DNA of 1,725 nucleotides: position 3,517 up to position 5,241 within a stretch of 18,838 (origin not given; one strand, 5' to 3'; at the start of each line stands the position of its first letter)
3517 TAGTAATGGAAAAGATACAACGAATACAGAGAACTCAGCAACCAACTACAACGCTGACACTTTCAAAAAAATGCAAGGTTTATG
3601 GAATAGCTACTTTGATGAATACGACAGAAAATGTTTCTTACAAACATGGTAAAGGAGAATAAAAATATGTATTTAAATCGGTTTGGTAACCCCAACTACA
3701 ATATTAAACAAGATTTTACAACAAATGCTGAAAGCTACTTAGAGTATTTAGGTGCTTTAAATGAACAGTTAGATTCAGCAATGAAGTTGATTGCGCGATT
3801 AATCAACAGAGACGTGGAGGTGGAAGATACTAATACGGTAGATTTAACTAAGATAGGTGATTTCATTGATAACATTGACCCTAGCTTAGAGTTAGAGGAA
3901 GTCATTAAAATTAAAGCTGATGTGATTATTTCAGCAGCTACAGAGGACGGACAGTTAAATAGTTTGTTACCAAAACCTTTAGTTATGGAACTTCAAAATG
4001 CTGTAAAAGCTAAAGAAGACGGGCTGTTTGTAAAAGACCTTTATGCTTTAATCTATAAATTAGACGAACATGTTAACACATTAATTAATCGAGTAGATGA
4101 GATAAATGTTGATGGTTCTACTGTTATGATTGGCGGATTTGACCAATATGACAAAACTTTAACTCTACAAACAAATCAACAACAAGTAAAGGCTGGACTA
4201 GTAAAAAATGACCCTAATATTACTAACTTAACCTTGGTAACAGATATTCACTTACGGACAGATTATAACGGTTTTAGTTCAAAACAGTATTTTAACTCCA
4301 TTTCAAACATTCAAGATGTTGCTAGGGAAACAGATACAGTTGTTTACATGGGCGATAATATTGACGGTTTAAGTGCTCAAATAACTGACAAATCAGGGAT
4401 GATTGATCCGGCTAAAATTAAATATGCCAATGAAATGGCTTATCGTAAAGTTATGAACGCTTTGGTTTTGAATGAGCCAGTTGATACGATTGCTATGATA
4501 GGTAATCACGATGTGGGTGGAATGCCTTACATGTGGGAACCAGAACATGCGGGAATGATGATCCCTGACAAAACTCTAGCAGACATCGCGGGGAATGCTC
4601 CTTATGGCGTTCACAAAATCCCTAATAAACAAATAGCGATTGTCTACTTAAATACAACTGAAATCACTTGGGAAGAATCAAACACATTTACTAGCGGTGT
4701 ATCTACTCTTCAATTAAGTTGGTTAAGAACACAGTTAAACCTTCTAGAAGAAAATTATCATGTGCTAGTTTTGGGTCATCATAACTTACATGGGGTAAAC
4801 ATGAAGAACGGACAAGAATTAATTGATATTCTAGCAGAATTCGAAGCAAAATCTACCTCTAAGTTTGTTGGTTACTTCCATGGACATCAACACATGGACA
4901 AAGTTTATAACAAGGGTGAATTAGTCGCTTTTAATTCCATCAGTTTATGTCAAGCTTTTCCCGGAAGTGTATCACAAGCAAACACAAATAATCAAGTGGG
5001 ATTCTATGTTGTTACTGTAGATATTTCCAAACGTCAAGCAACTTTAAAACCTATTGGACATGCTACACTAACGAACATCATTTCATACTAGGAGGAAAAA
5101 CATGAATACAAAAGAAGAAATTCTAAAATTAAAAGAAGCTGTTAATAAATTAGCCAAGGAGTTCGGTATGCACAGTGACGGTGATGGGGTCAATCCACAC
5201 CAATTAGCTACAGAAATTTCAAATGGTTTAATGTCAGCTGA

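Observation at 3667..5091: Calcineurin-like metallophosphoesterase domain fused to a structural-module protein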

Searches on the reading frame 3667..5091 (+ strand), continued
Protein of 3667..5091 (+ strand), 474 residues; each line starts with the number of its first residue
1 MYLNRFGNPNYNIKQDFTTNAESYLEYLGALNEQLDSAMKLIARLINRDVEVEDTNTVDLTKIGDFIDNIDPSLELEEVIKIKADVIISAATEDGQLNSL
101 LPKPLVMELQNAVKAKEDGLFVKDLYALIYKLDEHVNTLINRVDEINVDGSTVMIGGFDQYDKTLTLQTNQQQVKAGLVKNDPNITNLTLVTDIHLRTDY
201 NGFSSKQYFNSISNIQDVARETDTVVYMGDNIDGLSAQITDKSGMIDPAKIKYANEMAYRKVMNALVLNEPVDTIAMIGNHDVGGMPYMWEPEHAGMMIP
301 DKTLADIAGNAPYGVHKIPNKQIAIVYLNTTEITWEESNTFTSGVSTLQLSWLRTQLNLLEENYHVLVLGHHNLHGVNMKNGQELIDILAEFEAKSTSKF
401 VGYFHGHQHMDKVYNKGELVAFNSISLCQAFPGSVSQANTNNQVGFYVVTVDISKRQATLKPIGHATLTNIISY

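Call 96: get_annotated_region(hit=H84, flank=5000)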
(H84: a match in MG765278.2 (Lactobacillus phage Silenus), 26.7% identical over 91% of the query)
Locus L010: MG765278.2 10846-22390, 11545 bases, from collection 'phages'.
description: Lactobacillus phage Silenus, complete genome.
organism: Lactobacillus phage Silenus (NCBI taxid 2079434)
taxonomy: Viruses; Duplodnaviria; Heunggongvirae; Uroviricota; Caudoviricetes; Coetzeevirus
host: Lactobacillus plantarum; source: organic waste runoff; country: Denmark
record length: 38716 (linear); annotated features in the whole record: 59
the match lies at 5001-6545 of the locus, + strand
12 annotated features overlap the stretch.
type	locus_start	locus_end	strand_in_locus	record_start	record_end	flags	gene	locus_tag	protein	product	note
CDS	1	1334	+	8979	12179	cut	-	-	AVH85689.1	putative tape measure protein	-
CDS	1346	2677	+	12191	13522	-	-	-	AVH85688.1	hypothetical protein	-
CDS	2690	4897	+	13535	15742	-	-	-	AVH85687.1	hypothetical protein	-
CDS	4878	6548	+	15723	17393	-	-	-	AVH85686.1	tail protein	-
CDS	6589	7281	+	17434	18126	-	-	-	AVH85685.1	hypothetical protein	-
CDS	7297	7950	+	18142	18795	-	-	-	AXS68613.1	hypothetical protein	-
CDS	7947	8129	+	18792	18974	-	-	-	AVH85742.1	hypothetical protein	-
CDS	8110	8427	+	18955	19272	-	-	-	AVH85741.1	hypothetical protein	-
CDS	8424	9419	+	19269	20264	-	-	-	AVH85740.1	tail fiber protein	-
CDS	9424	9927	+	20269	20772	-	-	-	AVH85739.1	hypothetical protein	-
CDS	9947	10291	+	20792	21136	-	-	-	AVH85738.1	holin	-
CDS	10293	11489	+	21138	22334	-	-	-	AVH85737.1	lysin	-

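Call 97: get_annotated_region(hit=H108, flank=5000)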
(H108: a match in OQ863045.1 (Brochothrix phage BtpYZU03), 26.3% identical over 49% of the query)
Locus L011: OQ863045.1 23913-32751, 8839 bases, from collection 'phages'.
description: Brochothrix phage BtpYZU03, complete genome.
organism: Brochothrix phage BtpYZU03 (NCBI taxid 3053259)
taxonomy: Viruses; Duplodnaviria; Heunggongvirae; Uroviricota; Caudoviricetes
host: Brochothrix thermosphacta; source: sewage from retail pork stalls; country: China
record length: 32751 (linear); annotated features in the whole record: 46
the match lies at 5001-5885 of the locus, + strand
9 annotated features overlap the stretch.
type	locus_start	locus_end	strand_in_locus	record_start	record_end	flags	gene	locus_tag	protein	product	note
CDS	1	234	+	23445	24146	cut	-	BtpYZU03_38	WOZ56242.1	minor tail protein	ORF38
CDS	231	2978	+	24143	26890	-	-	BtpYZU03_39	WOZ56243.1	minor head protein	ORF39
CDS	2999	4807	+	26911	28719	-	-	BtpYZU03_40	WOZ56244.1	minor tail protein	ORF40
CDS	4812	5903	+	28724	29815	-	-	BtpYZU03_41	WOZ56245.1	tail protein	ORF41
CDS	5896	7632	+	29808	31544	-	-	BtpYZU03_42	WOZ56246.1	minor tail protein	ORF42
CDS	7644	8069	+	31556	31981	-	-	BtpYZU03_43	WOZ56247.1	tail fiber protein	ORF43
CDS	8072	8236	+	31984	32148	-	-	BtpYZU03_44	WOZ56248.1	XkdX family protein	ORF44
CDS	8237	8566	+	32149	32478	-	-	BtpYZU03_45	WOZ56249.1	hypothetical protein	ORF45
CDS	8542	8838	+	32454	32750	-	-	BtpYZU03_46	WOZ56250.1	holin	ORF46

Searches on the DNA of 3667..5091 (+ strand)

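Call 7: search_dna_similar(collection=phages, query=window:3667-5091:+, mode=near)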
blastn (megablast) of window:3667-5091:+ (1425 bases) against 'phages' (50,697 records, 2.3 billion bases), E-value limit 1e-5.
Records with a match: 8; places in all: 8; records where one place covers at least 80% of the query: 8.
Best place of each record, by identity: 80-90% 8.
By first word of the organism name: Enterococcus 8.
By host as written in the record: Enterococcus faecium ATCC 19434 7; Enterococcus sp. 1.
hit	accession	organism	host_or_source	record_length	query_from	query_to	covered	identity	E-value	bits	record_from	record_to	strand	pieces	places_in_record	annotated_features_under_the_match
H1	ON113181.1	Enterococcus phage vB_OCPT_Ump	Enterococcus sp.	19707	1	1425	100%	85.6%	0e+0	1496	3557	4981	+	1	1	hypothetical protein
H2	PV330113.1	Enterococcus phage phiEFM12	Enterococcus faecium ATCC 19434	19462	1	1425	100%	85.6%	0e+0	1496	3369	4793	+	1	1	hypothetical protein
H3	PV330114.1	Enterococcus phage phiEFM13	Enterococcus faecium ATCC 19434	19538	1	1425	100%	85.6%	0e+0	1496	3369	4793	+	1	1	hypothetical protein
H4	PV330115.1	Enterococcus phage phiEFM14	Enterococcus faecium ATCC 19434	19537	1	1425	100%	85.6%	0e+0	1496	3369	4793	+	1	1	hypothetical protein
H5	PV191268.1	Enterococcus phage phiEFM08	Enterococcus faecium ATCC 19434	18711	1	1425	100%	85.4%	0e+0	1480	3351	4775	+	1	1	hypothetical protein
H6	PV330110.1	Enterococcus phage phiEFM09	Enterococcus faecium ATCC 19434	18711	1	1425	100%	85.4%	0e+0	1480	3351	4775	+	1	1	hypothetical protein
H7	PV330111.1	Enterococcus phage phiEFM10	Enterococcus faecium ATCC 19434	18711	1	1425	100%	85.4%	0e+0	1480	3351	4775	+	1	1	hypothetical protein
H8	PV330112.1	Enterococcus phage phiEFM11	Enterococcus faecium ATCC 19434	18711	1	1425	100%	85.4%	0e+0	1480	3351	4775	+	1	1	hypothetical protein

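Call 9: get_annotated_region(hit=H1, flank=20000)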
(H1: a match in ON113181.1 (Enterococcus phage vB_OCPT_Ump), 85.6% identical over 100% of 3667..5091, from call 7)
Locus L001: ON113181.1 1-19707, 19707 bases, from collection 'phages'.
description: Enterococcus phage vB_OCPT_Ump, complete genome.
organism: Enterococcus phage vB_OCPT_Ump (NCBI taxid 2922334)
taxonomy: Viruses; Duplodnaviria; Heunggongvirae; Uroviricota; Caudoviricetes; Rountreeviridae; Sarlesvirinae; Minhovirus
host: Enterococcus sp.; source: sewage; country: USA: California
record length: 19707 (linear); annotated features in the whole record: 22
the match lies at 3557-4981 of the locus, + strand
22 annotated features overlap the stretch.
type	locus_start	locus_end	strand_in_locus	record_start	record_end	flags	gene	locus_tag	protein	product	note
CDS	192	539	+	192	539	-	-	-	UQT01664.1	hypothetical protein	-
CDS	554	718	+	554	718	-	-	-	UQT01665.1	hypothetical protein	-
CDS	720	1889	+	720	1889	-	-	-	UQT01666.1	capsid and scaffold protein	-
CDS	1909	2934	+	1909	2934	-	-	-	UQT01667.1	collar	-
CDS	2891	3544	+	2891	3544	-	-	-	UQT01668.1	lower collar protein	-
CDS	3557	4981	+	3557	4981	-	-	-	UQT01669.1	hypothetical protein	-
CDS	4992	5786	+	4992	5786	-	-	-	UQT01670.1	hypothetical protein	-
CDS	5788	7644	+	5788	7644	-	-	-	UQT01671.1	hypothetical protein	FIG00631247: hypothetical protein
CDS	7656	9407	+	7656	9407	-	-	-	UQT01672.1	tail fibers protein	-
CDS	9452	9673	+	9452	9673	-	-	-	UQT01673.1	hypothetical protein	-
CDS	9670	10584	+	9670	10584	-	-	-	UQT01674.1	lysin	lysin, N-acetylmuramoyl-L-alanine amidase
CDS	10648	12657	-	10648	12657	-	-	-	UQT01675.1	hypothetical protein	-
CDS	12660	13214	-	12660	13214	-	-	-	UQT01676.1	HNH homing endonuclease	HNH homing endonuclease # Phage intron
CDS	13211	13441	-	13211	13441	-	-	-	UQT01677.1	hypothetical protein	-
CDS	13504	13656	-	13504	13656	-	-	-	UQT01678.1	hypothetical protein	-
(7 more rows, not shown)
